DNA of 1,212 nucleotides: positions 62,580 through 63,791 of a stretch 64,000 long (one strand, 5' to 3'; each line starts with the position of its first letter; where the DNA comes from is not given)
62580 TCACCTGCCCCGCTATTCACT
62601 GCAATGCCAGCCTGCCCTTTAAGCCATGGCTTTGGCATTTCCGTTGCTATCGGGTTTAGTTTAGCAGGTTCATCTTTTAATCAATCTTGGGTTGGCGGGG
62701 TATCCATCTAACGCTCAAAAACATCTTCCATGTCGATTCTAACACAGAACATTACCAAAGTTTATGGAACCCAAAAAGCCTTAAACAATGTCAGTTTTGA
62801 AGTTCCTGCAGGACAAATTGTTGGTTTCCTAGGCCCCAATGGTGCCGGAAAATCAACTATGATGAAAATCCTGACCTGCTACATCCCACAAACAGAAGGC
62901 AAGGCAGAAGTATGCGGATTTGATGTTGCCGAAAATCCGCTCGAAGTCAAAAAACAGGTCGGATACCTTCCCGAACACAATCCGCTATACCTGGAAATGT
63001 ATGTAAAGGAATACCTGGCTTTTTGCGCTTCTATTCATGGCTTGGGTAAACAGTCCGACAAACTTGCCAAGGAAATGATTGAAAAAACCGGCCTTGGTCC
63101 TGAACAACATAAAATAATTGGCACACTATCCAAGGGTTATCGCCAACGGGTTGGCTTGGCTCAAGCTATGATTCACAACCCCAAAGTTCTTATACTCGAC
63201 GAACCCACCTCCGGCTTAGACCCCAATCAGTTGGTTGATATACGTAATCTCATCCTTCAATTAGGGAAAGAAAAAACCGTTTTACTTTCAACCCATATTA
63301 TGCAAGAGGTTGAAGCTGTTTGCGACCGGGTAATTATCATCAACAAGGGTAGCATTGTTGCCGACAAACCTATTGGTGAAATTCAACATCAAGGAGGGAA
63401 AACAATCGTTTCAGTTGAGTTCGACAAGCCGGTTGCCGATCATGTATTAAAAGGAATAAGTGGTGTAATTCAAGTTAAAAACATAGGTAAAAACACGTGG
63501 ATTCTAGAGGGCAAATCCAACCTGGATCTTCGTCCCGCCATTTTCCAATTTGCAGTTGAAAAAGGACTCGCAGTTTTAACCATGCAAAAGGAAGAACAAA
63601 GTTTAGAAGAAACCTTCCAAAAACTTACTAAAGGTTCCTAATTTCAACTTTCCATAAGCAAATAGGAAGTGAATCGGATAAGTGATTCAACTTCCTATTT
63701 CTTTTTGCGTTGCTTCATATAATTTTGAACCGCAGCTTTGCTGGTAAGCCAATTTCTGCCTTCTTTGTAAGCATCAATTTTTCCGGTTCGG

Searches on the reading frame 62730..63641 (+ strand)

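Call 52: search_protein_families(library=pfam, proteins=[window:62730-63641:+], max_evalue=0.00001)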
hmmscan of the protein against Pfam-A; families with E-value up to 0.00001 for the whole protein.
window:62730-63641:+ (303 aa): 2 families
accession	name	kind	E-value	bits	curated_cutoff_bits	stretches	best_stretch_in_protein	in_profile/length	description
PF00005.33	ABC_tran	-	2.5e-30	106.3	25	1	18-161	1-137/137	ABC transporter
PF13304.12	AAA_21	-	5.3e-09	37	27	0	142-191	247-300/304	AAA domain, putative AbiEii toxin, Type IV TA system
